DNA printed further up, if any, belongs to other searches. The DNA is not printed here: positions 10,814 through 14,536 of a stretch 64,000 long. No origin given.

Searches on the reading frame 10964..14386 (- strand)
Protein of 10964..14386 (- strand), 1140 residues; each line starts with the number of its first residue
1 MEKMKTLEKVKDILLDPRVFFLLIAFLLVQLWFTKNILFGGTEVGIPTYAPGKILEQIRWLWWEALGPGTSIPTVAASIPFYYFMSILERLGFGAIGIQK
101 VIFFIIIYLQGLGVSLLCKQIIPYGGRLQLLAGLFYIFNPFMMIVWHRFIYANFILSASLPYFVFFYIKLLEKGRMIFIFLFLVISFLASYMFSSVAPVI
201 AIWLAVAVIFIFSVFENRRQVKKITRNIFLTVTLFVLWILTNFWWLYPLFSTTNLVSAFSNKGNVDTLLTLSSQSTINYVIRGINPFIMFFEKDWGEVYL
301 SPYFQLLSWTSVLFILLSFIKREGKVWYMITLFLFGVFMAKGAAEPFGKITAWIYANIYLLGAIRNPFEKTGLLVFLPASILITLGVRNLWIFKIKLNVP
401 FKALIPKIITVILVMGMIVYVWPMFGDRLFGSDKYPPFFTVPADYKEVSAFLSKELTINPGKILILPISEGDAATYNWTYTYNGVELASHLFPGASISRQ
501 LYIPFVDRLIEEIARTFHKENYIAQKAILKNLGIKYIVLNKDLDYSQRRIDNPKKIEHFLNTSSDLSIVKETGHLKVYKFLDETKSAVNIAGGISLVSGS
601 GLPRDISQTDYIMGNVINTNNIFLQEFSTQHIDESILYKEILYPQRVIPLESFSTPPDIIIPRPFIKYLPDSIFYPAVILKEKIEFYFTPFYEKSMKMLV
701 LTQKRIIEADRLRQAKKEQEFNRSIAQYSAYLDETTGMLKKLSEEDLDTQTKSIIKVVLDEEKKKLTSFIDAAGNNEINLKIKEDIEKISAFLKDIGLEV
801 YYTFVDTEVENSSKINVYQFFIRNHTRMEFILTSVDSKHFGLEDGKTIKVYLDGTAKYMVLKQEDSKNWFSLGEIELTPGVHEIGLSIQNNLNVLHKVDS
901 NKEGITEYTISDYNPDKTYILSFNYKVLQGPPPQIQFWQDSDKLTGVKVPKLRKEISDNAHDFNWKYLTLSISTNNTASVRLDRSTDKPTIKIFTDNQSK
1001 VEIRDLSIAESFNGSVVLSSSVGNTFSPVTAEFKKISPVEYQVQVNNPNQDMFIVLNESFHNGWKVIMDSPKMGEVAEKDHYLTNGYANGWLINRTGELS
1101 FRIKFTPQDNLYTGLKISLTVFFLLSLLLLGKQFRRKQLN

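Call 8: search_protein_families(library=pfam, proteins=[window:10964-14386:-], max_evalue=0.01)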
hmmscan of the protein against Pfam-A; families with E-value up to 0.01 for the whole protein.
window:10964-14386:- (1140 aa): 2 families
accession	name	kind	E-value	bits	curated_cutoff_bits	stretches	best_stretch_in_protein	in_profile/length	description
PF11847.13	GT-C_AftD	-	5e-14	51.6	26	1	80-576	56-543/661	Alpha-(1->3)-arabinofuranosyltransferase, N-terminal GT-C domain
PF18915.5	DUF5667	-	4.5e-07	30.7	27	1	669-757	3-88/99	Domain of unknown function (DUF5667)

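Call 33: search_protein_families(library=pfam, proteins=[P0121, P0127], max_evalue=0.01)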
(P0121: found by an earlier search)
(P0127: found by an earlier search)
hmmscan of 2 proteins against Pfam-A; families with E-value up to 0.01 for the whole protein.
P0121 (975 aa): 1 family
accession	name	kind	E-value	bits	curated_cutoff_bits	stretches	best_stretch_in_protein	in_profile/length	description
PF11847.13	GT-C_AftD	-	0.00021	19.8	26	1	444-579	408-543/661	Alpha-(1->3)-arabinofuranosyltransferase, N-terminal GT-C domain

P0127 (700 aa): 1 family
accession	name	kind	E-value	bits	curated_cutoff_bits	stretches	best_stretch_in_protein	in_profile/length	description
PF11847.13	GT-C_AftD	-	3.1e-20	72.1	26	1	68-567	55-553/661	Alpha-(1->3)-arabinofuranosyltransferase, N-terminal GT-C domain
